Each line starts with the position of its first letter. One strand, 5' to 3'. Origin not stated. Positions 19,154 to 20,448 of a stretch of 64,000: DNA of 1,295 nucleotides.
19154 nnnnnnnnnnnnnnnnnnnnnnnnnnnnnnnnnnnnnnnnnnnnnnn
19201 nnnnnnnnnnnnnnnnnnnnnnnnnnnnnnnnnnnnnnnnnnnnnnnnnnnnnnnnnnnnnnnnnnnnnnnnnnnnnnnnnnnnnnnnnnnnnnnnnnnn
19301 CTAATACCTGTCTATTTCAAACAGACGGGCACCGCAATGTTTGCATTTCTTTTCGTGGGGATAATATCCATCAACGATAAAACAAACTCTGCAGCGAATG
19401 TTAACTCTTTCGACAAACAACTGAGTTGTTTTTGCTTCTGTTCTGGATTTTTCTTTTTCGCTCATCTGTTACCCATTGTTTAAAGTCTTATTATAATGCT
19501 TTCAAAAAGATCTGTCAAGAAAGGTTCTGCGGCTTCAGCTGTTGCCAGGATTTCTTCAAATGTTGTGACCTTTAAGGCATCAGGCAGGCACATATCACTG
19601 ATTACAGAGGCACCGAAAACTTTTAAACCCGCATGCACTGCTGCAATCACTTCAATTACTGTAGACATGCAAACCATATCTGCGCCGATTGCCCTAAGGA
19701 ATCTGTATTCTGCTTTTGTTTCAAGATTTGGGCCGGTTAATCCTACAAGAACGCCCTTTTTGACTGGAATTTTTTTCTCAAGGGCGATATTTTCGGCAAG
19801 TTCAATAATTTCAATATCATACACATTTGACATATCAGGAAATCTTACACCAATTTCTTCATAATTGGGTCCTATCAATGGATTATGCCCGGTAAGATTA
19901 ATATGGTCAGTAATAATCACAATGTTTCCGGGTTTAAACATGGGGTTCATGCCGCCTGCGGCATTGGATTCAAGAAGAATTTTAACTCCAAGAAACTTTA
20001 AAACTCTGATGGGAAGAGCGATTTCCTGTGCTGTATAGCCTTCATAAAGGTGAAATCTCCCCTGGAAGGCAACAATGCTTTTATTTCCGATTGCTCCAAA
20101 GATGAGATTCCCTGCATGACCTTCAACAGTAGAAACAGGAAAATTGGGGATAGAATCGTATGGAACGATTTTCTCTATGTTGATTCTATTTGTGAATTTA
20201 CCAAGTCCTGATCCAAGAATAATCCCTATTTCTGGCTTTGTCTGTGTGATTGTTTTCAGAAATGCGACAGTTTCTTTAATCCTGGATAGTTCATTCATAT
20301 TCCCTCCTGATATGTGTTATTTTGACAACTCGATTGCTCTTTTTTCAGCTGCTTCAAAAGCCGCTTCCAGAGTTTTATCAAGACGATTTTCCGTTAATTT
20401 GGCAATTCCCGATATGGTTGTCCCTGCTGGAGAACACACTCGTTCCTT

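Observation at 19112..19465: Ribosomal protein S21 reading frame continues in frame, across a single TAG and a GGG linker, into an upstream zinc-ribbon ORF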

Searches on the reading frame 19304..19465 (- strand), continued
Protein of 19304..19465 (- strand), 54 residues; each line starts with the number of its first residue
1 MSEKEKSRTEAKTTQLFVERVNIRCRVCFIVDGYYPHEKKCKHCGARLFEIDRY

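Call 65: find_encoding_contigs(protein=P0105, flank=1500, max_places=2)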
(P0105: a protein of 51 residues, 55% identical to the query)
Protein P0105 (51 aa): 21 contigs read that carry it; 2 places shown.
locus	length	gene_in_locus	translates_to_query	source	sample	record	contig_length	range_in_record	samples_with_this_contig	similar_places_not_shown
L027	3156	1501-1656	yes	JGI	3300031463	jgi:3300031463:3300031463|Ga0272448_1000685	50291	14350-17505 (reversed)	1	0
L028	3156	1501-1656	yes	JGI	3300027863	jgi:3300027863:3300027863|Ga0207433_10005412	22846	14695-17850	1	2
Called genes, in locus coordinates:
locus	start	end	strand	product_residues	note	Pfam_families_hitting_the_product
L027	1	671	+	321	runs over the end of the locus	PF01408:GFO_IDH_MocA, PF22725:GFO_IDH_MocA_C3, PF02894:GFO_IDH_MocA_C (faint)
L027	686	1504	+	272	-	PF01048:PNP_UDP_1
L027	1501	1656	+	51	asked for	-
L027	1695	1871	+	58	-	PF01165:Ribosomal_S21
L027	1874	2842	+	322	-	PF00294:PfkB, PF08543:Phos_pyr_kin (faint)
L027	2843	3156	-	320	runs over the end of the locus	PF03706:LPG_synthase_TM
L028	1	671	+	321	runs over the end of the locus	PF01408:GFO_IDH_MocA, PF22725:GFO_IDH_MocA_C3, PF02894:GFO_IDH_MocA_C (faint)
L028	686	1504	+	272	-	PF01048:PNP_UDP_1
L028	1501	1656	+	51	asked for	-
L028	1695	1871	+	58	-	PF01165:Ribosomal_S21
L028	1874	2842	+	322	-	PF00294:PfkB, PF08543:Phos_pyr_kin (faint)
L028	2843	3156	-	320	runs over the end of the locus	PF03706:LPG_synthase_TM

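Call 66: find_encoding_contigs(protein=P0079, flank=1500, max_places=2)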
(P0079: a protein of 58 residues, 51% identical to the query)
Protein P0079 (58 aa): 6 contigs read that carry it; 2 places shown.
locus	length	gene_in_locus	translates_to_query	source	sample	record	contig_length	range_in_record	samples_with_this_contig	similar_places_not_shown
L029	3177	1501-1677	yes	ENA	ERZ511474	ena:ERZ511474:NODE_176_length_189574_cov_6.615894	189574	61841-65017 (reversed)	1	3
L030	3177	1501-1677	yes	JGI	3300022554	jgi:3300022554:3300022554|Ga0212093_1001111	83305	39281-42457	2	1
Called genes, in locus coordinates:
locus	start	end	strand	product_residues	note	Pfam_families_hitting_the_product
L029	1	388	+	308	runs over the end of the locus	PF00294:PfkB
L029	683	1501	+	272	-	PF01048:PNP_UDP_1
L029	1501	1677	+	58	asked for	-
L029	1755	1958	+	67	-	PF01165:Ribosomal_S21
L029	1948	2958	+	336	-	PF00294:PfkB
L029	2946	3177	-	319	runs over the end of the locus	PF03706:LPG_synthase_TM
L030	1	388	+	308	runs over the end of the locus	PF00294:PfkB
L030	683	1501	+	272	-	PF01048:PNP_UDP_1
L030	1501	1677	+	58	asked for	-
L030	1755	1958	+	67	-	PF01165:Ribosomal_S21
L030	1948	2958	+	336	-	PF00294:PfkB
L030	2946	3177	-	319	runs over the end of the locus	PF03706:LPG_synthase_TM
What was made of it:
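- By gene coordinates it is also out of frame in L027 and L029 (calls 65, 66).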

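Call 67: find_encoding_contigs(protein=P0101, flank=1500, max_places=2)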
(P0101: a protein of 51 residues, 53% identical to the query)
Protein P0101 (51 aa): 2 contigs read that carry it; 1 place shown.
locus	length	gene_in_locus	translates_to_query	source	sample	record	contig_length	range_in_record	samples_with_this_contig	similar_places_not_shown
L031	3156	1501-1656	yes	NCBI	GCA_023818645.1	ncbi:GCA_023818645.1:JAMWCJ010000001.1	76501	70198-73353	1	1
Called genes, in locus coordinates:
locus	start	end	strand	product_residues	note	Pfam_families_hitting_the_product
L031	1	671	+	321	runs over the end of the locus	PF01408:GFO_IDH_MocA, PF22725:GFO_IDH_MocA_C3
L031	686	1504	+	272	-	PF01048:PNP_UDP_1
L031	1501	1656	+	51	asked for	-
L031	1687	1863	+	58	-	PF01165:Ribosomal_S21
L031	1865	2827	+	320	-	PF00294:PfkB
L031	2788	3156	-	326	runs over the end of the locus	PF03706:LPG_synthase_TM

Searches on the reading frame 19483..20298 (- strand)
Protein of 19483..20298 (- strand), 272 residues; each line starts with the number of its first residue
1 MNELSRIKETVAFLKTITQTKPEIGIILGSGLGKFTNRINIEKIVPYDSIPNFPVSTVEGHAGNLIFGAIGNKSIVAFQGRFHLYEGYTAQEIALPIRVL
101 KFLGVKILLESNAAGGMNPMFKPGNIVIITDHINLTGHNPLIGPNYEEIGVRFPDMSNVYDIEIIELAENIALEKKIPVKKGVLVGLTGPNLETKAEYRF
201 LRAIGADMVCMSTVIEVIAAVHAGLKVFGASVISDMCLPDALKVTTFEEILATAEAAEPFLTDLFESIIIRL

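Call 4: search_protein_families(library=pfam, proteins=[window:19483-20298:-], max_evalue=1)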
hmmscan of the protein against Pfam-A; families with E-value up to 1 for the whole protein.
window:19483-20298:- (272 aa): 2 families
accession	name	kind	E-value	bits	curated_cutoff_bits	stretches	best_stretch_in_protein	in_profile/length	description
PF01048.26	PNP_UDP_1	-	6.1e-47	160.4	25.1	1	23-269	1-232/233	Phosphorylase superfamily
PF21707.3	ABC_AB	-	0.2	12.3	27.5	0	188-239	29-80/100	Emaravirus ABC_AB protein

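Call 6: find_encoding_contigs(protein=window:19483-20298:-, flank=3000, max_places=6)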
Protein window:19483-20298:- (272 aa): 2 contigs read that carry it; 2 places shown.
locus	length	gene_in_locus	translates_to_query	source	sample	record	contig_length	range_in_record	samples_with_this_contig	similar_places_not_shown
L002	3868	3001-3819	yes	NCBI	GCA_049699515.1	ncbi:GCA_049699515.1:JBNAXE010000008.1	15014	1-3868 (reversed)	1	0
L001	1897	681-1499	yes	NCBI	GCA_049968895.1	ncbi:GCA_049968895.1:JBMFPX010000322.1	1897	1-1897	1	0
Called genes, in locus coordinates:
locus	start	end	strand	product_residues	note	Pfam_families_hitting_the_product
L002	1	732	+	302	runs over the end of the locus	PF02463:SMC_N (weak), PF00005:ABC_tran, PF08352:oligo_HPY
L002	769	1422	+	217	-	PF02687:FtsX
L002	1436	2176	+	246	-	PF00005:ABC_tran, PF02463:SMC_N (faint), PF13304:AAA_21 (faint)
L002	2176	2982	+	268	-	PF03807:F420_oxidored, PF14748:P5CR_dimer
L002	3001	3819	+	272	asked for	PF01048:PNP_UDP_1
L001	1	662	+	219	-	PF14748:P5CR_dimer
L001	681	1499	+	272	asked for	PF01048:PNP_UDP_1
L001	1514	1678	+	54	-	-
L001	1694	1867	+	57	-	PF01165:Ribosomal_S21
